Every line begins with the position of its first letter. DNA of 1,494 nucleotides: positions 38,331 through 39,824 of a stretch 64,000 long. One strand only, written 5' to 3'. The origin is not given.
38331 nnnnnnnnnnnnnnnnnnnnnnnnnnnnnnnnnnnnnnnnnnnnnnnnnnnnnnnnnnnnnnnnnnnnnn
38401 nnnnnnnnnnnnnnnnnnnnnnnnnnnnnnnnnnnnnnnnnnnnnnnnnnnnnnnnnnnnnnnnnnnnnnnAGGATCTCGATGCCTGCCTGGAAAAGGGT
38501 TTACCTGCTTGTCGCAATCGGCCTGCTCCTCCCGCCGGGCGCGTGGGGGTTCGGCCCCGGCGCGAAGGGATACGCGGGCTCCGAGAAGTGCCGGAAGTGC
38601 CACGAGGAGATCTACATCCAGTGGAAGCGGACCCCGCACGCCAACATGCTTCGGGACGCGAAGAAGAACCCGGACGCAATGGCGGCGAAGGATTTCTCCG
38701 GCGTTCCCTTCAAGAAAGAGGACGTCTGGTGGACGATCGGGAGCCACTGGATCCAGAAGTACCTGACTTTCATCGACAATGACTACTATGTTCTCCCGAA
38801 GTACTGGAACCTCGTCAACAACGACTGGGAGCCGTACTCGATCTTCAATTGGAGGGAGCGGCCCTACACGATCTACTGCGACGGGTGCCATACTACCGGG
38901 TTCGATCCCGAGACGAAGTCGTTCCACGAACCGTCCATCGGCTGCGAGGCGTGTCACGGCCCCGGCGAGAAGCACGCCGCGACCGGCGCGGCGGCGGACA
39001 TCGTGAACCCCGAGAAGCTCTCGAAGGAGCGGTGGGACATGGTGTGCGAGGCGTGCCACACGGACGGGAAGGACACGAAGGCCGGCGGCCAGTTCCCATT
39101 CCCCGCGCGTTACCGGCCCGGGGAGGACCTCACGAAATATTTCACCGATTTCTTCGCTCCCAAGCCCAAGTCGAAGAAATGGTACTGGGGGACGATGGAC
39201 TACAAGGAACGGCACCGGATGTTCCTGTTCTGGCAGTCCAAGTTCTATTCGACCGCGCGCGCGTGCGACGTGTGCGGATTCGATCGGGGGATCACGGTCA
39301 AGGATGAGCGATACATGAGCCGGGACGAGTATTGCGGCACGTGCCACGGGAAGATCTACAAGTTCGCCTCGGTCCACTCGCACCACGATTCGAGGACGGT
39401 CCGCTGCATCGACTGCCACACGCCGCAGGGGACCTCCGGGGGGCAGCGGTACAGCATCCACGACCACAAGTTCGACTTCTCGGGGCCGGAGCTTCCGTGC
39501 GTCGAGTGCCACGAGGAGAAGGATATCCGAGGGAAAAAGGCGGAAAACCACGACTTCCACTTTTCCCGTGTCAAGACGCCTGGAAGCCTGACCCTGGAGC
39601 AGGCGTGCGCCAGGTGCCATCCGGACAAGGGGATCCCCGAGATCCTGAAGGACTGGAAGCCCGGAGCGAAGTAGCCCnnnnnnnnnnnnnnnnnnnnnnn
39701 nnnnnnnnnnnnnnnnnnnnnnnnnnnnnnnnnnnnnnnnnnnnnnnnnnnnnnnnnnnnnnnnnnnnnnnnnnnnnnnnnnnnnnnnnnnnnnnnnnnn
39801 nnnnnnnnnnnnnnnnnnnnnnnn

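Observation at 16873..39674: A 23-kb cytochrome island: 7 multihaem cytochromes (at least 59 haems), a dedicated ResB/CcsA pair, 4 TlpA-type reductases plus 2 Cys-less TlpA-TPR proteins in the island, NapH-like polyferredoxin, SurA-like chaperone and a haem-sensing sigma-54 two-component system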

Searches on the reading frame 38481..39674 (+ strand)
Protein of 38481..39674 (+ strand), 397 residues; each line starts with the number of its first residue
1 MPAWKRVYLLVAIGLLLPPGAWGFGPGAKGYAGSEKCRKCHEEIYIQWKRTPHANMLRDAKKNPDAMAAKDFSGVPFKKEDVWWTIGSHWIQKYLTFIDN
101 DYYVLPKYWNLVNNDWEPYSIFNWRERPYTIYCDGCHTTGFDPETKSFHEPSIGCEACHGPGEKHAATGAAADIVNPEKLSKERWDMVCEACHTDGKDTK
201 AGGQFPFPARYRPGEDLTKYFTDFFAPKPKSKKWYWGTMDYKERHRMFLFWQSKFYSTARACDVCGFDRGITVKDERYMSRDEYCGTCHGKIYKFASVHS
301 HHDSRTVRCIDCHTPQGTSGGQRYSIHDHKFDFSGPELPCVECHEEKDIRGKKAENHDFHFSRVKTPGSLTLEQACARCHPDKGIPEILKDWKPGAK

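Call 5: search_protein_families(library=pfam, proteins=[window:38481-39674:+], max_evalue=0.01)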
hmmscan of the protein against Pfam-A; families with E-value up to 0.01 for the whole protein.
window:38481-39674:+ (397 aa): 6 families
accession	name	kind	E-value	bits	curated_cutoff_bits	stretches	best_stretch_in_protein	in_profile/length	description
PF14537.11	Cytochrom_c3_2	-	5.7e-12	46.4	25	2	131-197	7-68/79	Cytochrome c3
PF13435.11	Cytochrome_C554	-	1.2e-10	42.6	20.8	2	36-70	1-35/84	Cytochrome c554 and c-prime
PF14522.11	Cytochrome_C7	-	3.5e-10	40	24.8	1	299-380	5-66/67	Cytochrome c7 and related cytochrome c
PF22113.1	Mtrc-MtrF_II-IV_dom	-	1.8e-06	28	30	0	282-381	6-89/176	Outer membrane cytochrome MtrC/MtrF-like, domains II/IV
PF02335.20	Cytochrom_C552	-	0.00012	21.6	24.1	1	299-348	237-286/438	Cytochrome c552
PF09699.15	Paired_CXXCH_1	-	0.00013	22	20.6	0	303-348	3-40/41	Doubled CXXCH motif (Paired_CXXCH_1)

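Call 7: search_protein_families(library=ncbifam, proteins=[window:38481-39674:+], max_evalue=0.001)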
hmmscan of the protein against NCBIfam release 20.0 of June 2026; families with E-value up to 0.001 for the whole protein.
window:38481-39674:+ (397 aa): 6 families
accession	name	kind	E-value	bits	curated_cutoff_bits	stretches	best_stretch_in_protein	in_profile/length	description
NF041028.1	decahem_GSU2203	exception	1.4e-15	57.3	325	1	152-199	67-114/317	GSU2203 family decaheme c-type cytochrome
NF041198.1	UshA_like_PCGU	equivalog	2e-13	49.7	275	2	125-199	437-514/519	UshA-like (seleno)protein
TIGR03508.1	decahem_SO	subfamily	2.3e-11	43.7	192.2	2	149-199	31-83/258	DmsE family decaheme c-type cytochrome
TIGR03507.1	decahem_SO1788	subfamily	5.1e-05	21.9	209.3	0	155-326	164-315/672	OmcA/MtrC family decaheme c-type cytochrome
NF040886.1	cyt_C_like_Sec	equivalog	6.8e-05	21.6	250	1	34-59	45-70/423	multiheme c-type cytochrome (seleno)protein ExtKL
NF047727.1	4hemeCytCCctA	equivalog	9.5e-05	22.5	180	1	254-325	32-99/109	tetraheme c-type cytochrome CctA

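Call 26: search_solved_structures(query=window:38481-39674:+, max_evalue=1)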
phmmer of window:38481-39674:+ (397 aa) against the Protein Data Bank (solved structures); distinct sequences matched with E-value up to 1: 14.
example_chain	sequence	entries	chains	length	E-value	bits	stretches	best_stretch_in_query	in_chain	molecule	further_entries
6i5b_A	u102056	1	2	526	3.3e-17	65.6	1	30-382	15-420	Uncharacterized protein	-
6qvm_A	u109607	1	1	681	7.6e-10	41.3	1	26-335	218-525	Multiheme cytochrome cf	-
6hr0_A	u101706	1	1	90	7.1e-05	25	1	254-325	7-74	Cytochrome C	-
1fs9_A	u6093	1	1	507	0.00021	23.4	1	302-353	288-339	CYTOCHROME C NITRITE REDUCTASE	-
3bng_A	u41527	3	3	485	0.00029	22.9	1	302-353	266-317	Cytochrome c-552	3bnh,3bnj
1fs7_A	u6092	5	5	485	0.00031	22.8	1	302-353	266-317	CYTOCHROME C NITRITE REDUCTASE | Cytochrome c-552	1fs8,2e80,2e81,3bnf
1m1p_A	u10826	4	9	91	0.00092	21.3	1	284-325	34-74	Small tetraheme cytochrome c | Periplasmic tetraheme cytochrome c CctA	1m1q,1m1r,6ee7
5ze8_A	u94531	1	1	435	0.0048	18.9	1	13-55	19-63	cytochrome c552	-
1bvb_A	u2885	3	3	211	0.0071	18.4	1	132-216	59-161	CYTOCHROME C-554 | CYTOCHROME C554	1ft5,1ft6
6r2q_A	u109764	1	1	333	0.0084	18.1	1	152-200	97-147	Cystathionine beta-synthase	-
2k3v_A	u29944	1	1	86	0.012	17.6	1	254-323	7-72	Tetraheme cytochrome c-type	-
8bcx_A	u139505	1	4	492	0.021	16.8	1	293-348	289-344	Nitrite reductase (cytochrome; ammonia-forming)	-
1qdb_A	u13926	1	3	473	0.025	16.5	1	302-350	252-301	CYTOCHROME C NITRITE REDUCTASE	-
6v0a_A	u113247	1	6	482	0.44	12.4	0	297-347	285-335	Nitrite reductase (cytochrome; ammonia-forming)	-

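Call 58: search_solved_structures(query=A2, max_evalue=0.01, show_alignments=2)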
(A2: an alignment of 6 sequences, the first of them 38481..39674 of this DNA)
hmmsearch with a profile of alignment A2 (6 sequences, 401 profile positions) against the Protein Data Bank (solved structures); distinct sequences matched with E-value up to 0.01: 17.
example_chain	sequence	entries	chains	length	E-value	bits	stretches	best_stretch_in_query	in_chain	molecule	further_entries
6i5b_A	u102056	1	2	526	1e-29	106.9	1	30-397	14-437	Uncharacterized protein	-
6qvm_A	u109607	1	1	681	1.2e-07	34.3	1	26-320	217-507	Multiheme cytochrome cf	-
1bvb_A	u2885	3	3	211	3.6e-07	32.7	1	132-196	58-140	CYTOCHROME C-554 | CYTOCHROME C554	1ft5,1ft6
5ze8_A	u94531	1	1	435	6.5e-06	28.5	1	12-56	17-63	cytochrome c552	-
1oah_A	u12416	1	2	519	1.6e-05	27.3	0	303-351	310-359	CYTOCHROME C NITRITE REDUCTASE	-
6r2q_A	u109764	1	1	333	9.4e-05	24.7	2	154-204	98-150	Cystathionine beta-synthase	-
3bng_A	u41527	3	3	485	9.9e-05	24.7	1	303-362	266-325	Cytochrome c-552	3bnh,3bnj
1fs7_A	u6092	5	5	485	0.0001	24.6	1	303-362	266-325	CYTOCHROME C NITRITE REDUCTASE | Cytochrome c-552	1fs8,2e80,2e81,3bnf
1fs9_A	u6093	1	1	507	0.00013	24.3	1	303-362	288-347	CYTOCHROME C NITRITE REDUCTASE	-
3sxq_A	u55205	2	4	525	0.00056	22.2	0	301-371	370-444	Eight-heme nitrite reductase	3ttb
3ubr_A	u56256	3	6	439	0.0016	20.7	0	303-349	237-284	Cytochrome c-552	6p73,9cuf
9eov_A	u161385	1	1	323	0.0022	20.2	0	270-323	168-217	Extracellular iron oxide respiratory system surface decaheme cytochrome c component MtrC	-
8bcx_A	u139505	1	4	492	0.003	19.8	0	294-349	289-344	Nitrite reductase (cytochrome; ammonia-forming)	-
4wjy_A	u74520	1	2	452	0.0036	19.5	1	303-353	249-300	Cytochrome c-552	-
1qdb_A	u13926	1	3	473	0.004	19.4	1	303-354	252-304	CYTOCHROME C NITRITE REDUCTASE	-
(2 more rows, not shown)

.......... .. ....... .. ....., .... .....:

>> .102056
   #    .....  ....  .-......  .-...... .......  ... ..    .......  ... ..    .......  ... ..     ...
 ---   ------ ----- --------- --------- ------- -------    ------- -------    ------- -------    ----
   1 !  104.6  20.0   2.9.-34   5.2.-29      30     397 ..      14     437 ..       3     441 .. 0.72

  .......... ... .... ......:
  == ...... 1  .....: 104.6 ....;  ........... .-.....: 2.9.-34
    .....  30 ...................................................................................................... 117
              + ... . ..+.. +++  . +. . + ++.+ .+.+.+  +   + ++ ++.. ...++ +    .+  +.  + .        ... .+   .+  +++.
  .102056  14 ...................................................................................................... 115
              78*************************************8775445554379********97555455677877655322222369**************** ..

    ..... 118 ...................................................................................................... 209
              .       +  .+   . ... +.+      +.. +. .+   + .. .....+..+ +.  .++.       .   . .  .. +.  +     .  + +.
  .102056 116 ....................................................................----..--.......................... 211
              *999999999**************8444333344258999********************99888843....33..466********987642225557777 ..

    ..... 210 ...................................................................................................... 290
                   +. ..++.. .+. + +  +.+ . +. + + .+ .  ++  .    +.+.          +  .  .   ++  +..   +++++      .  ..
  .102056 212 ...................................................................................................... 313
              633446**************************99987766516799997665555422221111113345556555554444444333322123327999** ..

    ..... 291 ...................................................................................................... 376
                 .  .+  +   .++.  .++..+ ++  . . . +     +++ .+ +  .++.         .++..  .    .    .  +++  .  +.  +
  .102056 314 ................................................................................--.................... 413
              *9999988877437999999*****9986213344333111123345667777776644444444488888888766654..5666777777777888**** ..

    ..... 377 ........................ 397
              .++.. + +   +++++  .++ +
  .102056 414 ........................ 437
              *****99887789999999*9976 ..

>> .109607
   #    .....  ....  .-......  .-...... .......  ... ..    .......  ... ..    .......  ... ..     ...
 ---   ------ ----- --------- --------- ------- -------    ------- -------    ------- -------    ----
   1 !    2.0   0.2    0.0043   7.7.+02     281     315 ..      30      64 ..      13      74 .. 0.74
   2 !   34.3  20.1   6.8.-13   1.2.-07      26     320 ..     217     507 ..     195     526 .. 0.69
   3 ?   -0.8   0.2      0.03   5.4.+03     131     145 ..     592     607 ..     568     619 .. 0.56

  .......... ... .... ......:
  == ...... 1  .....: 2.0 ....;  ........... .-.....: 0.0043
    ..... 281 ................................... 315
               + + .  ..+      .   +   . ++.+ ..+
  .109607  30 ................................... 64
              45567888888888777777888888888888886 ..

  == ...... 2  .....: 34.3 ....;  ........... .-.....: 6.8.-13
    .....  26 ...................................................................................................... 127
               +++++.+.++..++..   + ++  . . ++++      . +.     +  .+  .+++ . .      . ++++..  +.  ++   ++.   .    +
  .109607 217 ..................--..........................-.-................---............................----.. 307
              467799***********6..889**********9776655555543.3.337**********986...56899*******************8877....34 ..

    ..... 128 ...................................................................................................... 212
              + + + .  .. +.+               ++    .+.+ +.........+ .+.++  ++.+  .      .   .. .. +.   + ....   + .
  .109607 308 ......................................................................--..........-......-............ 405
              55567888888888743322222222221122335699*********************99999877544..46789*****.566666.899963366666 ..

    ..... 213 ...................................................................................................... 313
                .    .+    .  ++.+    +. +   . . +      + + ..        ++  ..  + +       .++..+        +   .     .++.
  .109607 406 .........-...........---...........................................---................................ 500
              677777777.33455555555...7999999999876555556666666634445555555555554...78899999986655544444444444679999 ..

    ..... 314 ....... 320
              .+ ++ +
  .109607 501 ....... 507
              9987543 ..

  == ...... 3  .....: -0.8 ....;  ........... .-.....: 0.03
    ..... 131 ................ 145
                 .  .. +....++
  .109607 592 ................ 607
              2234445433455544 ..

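Call 59: find_homologous_proteins(query=window:38481-39674:+, max_evalue=0.00001)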
Query window:38481-39674:+ (397 aa): 647 proteins with E <= 0.00001 among 3787 candidates; the best 120 are listed.
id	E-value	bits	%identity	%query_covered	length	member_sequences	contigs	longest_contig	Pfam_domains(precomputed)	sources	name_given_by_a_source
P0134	9.2e-292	985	100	100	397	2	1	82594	PF14537.12,PF13435.12,PF14522.12,PF22113.2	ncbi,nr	ncbi:MAG: hypothetical protein HZA60_00905 [Deltaproteobacteria bacterium]|nr:hypothetical protein [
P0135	2.5e-235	799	78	100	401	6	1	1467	PF14537.12,PF13435.12,PF02335.21,PF14522.12,PF22113.2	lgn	-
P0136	3.5e-235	799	80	99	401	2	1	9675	PF14537.12,PF13435.12,PF02335.21,PF14522.12,PF22113.2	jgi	jgi:hypothetical protein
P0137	1.8e-232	790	80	97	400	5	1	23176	PF14537.12,PF13435.12,PF14522.12,PF22113.2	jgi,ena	-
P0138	1.1e-229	781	79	98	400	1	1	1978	PF14537.12,PF13435.12,PF14522.12,PF22113.2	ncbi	ncbi:MAG TPA: multiheme c-type cytochrome [Anaerolineales bacterium]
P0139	5.0e-228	775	78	100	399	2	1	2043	PF14537.12,PF13435.12,PF14522.12,PF22113.2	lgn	-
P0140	1.5e-226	771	78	98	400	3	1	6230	PF14537.12,PF13435.12,PF14522.12,PF22113.2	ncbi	-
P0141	2.5e-226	770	80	93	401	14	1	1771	PF14537.12,PF13435.12,PF02335.21,PF14522.12,PF22113.2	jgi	-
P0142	3.7e-226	769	77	100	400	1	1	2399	PF14537.12,PF13435.12,PF14522.12,PF22113.2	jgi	jgi:hypothetical protein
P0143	1.0e-225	768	80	94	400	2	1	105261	PF14537.12,PF13435.12,PF14522.12,PF22113.2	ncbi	-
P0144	3.5e-225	766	78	97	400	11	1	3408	PF14537.12,PF13435.12,PF02335.21,PF14522.12,PF22113.2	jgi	jgi:hypothetical protein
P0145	2.8e-223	760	76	99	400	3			PF14537.12,PF13435.12,PF02335.21,PF14522.12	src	-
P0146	3.4e-223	759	77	97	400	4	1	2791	PF14537.12,PF13435.12,PF14522.12,PF22113.2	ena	-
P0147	6.0e-223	759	76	100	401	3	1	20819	PF14537.12,PF13435.12,PF02335.21,PF14522.12,PF22113.2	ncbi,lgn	-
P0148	2.0e-222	757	75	100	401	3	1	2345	PF14537.12,PF13435.12,PF02335.21,PF14522.12,PF22113.2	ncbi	-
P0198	2.1e-146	506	56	95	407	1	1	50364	PF14537.12,PF13435.12,PF14522.12,PF22113.2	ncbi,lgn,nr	ncbi:hypothetical protein HZA56_13705 [Candidatus Poribacteria bacterium]|nr:hypothetical protein [C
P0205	3.0e-144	499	57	93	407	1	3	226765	PF14537.12,PF13435.12,PF14522.12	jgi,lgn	jgi:hypothetical protein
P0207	4.7e-144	499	58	93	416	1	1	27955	PF13435.12,PF14522.12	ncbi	ncbi:MAG: hypothetical protein Kow0092_16240 [Deferrisomatales bacterium]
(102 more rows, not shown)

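Call 64: find_encoding_contigs(protein=P0205, flank=6000, max_places=1)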
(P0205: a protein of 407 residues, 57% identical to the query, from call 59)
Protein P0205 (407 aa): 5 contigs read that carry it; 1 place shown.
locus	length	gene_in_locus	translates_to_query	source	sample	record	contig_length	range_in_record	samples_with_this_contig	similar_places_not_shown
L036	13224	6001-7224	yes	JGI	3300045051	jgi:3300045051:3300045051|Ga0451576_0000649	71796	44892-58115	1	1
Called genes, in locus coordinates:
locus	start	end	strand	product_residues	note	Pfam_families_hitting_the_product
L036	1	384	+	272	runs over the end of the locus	PF02679:ComA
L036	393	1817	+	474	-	PF03972:MmgE_PrpD_N, PF19305:MmgE_PrpD_C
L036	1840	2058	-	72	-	-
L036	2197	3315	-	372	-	PF00909:Ammonium_transp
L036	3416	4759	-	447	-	PF02812:ELFV_dehydrog_N, PF00208:ELFV_dehydrog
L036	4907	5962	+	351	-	PF02661:Fic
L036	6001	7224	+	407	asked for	PF14522:Cytochrome_C7 (faint), PF14537:Cytochrom_c3_2 (faint), PF13435:Cytochrome_C554 (faint)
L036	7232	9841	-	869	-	PF01326:PPDK_N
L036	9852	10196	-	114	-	PF01155:HypA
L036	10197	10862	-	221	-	PF02492:cobW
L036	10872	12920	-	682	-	PF00989:PAS, PF08448:PAS_4, PF13426:PAS_9 (weak), PF00512:HisKA (weak), PF02518:HATPase_c, PF00072:Response_reg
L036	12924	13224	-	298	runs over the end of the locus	PF12849:PBP_like_2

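Call 65: find_encoding_contigs(protein=P0198, flank=6000, max_places=1)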
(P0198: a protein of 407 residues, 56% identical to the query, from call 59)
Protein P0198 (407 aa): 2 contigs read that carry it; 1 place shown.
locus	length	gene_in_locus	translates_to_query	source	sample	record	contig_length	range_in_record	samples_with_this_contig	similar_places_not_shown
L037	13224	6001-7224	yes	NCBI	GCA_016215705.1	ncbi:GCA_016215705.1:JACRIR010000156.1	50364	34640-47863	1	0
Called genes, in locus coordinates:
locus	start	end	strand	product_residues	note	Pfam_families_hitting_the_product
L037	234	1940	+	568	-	PF14522:Cytochrome_C7 (faint), PF14537:Cytochrom_c3_2 (faint), PF09699:Paired_CXXCH_1, PF22113:Mtrc-MtrF_II-IV_dom, PF09699:Paired_CXXCH_1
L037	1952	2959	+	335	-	PF00578:AhpC-TSA, PF08534:Redoxin, PF23914:TPR_CcmH_CycH (weak), PF13432:TPR_16 (weak), PF14559:TPR_19 (weak), PF13414:TPR_11 (weak), PF13432:TPR_16 (weak), PF14559:TPR_19 (weak), +12 more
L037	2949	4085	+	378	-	PF00578:AhpC-TSA, PF23914:TPR_CcmH_CycH, PF13432:TPR_16, PF14559:TPR_19, PF13424:TPR_12 (weak), PF13432:TPR_16, PF13424:TPR_12, PF13432:TPR_16, +15 more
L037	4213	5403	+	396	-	PF14522:Cytochrome_C7 (faint), PF13435:Cytochrome_C554 (faint)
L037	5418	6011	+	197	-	PF00578:AhpC-TSA, PF08534:Redoxin, PF00085:Thioredoxin (weak), PF13905:Thioredoxin_8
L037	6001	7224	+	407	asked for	PF14537:Cytochrom_c3_2 (faint), PF22113:Mtrc-MtrF_II-IV_dom (faint), PF14522:Cytochrome_C7 (faint), PF13435:Cytochrome_C554 (faint)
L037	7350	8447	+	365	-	PF14522:Cytochrome_C7 (faint), PF14537:Cytochrom_c3_2 (faint), PF22113:Mtrc-MtrF_II-IV_dom (faint), PF09699:Paired_CXXCH_1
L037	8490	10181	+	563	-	PF02743:dCache_1 (weak), PF13185:GAF_2, PF01590:GAF, PF13492:GAF_3, PF00990:GGDEF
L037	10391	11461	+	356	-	PF00578:AhpC-TSA, PF08534:Redoxin, PF13905:Thioredoxin_8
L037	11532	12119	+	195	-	PF08534:Redoxin, PF00578:AhpC-TSA, PF13905:Thioredoxin_8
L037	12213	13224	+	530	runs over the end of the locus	PF18370:RGI_lyase (faint), PF01436:NHL (faint), PF17170:DUF5128 (faint)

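Call 66: find_encoding_contigs(protein=P0207, flank=6000, max_places=1)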
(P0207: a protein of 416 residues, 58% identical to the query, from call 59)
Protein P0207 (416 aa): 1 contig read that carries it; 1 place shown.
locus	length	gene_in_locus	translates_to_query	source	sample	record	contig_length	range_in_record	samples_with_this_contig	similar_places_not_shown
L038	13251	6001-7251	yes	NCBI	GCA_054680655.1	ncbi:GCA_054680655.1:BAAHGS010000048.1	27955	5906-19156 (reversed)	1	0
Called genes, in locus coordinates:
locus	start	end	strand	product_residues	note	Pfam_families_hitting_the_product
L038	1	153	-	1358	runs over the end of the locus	PF04357:TamB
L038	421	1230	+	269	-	PF04254:DUF432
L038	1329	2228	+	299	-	PF21088:MS_channel_1st (weak), PF00924:MS_channel_2nd, PF21082:MS_channel_3rd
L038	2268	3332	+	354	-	PF01544:CorA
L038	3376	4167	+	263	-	PF00850:Hist_deacetyl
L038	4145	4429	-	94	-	PF03992:ABM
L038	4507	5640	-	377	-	PF01612:DNA_pol_A_exo1, PF00570:HRDC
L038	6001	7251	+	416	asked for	PF14522:Cytochrome_C7 (faint), PF13435:Cytochrome_C554 (faint)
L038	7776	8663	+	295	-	PF14321:DUF4382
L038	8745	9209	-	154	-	PF00588:SpoU_methylase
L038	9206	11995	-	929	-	PF00005:ABC_tran (faint), PF02463:SMC_N (faint), PF13191:AAA_16 (faint), PF13476:AAA_23 (faint), PF13555:AAA_29 (faint), PF20703:nSTAND1 (faint), PF17760:UvrA_inter (weak), PF17755:UvrA_DNA-bind, +1 more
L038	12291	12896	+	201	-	PF13489:Methyltransf_23, PF01209:Ubie_methyltran, PF07021:MetW (faint), PF13847:Methyltransf_31, PF08241:Methyltransf_11, PF08242:Methyltransf_12, PF13649:Methyltransf_25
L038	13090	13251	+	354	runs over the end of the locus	PF01464:SLT, PF01476:LysM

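Call 73: predict_structure(alignment_id=A3)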
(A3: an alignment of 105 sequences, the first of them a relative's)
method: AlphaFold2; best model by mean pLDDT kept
length: 397 residues; sequences in the alignment: 105
mean_pLDDT: 86.2   pTM: 0.83
mean pLDDT of the five models: 86.2, 85.2, 84.9, 82.4, 79.0
residues with pLDDT >= 90: 207; 70-90: 150; 50-70: 32; < 50: 8
segments of 3 or more residues with pLDDT < 50: none
pLDDT, mean of each block of 10 residues (from residue 1): 77 68 75 93 93 93 94 95 94 93 94 89 91 90 93 94 93 93 92 83 88 90 57 63 85 87 70 77 91 92 91 86 86 88 89 85 84 93 92 62
secondary structure, 60 per line:
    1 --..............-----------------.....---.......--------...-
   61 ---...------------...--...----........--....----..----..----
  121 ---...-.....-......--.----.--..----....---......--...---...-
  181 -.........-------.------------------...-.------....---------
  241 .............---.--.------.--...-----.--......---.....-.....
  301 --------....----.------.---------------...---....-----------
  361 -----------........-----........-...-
elements in order: H3-16 H34-38 H42-48 E57-59 E84-86 E91-98 E101-104 H129-132 H134-137 H156-159 H163-168 H182-190 H228-231 H241-253 H281-286 H290-294 H296-300 H309-312 H346-349 H372-379 H385-392
